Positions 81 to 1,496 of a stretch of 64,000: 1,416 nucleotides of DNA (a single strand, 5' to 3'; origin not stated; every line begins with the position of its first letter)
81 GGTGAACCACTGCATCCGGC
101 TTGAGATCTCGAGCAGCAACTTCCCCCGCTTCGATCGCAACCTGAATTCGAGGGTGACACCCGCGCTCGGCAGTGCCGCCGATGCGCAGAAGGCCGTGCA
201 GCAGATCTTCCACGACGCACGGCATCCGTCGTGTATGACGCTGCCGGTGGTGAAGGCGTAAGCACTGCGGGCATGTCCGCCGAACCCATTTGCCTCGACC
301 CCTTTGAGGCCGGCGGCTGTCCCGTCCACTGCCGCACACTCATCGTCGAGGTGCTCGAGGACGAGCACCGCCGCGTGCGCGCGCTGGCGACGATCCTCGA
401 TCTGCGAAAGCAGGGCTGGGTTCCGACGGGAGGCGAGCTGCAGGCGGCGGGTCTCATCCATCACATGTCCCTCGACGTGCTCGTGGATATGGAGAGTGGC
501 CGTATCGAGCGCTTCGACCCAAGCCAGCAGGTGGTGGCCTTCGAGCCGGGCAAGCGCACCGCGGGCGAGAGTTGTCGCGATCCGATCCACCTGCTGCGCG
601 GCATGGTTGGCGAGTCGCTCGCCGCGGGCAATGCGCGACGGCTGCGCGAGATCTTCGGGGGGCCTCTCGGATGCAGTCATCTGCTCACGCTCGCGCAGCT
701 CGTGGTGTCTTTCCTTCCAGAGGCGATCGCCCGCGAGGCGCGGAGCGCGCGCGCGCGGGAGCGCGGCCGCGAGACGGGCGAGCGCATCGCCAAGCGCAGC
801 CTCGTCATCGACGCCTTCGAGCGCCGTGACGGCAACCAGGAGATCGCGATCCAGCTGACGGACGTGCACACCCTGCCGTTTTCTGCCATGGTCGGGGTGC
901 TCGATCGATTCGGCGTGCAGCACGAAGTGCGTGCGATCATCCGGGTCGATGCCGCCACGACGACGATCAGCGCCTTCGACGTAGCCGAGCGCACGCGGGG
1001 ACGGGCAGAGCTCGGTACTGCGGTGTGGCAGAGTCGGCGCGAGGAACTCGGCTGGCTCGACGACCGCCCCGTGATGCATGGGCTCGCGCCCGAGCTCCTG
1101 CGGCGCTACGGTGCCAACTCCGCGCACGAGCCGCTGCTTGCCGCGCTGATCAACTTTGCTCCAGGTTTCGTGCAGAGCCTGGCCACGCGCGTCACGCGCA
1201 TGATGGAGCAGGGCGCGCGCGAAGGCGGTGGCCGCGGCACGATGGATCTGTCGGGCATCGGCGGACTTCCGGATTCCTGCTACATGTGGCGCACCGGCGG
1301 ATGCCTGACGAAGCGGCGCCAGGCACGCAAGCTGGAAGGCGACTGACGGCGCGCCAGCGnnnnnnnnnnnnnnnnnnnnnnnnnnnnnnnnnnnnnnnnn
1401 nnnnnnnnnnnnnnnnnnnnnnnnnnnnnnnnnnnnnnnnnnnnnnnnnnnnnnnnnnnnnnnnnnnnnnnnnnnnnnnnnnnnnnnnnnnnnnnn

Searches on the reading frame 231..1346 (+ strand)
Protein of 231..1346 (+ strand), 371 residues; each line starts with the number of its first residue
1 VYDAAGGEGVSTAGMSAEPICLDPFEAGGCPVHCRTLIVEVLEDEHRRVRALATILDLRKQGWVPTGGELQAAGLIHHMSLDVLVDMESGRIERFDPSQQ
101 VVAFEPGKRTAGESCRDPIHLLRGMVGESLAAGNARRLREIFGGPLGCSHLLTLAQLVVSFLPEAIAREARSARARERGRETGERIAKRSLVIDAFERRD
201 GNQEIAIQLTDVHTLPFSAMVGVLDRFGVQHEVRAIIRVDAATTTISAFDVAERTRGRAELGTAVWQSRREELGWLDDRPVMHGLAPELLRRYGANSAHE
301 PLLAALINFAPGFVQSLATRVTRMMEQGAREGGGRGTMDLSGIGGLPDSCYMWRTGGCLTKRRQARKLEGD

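Call 3: search_protein_families(library=pfam, proteins=[window:231-1346:+])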
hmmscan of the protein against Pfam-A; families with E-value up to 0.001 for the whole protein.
window:231-1346:+ (371 aa): 1 family
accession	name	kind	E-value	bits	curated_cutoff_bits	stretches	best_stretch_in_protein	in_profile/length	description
PF11136.13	DUF2889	-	4.7e-17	62.8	25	1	33-157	1-116/123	Protein of unknown function (DUF2889)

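Call 4: search_protein_families(library=ncbifam, proteins=[window:231-1346:+])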
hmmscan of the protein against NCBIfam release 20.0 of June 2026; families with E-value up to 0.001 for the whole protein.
window:231-1346:+ (371 aa): 0 families
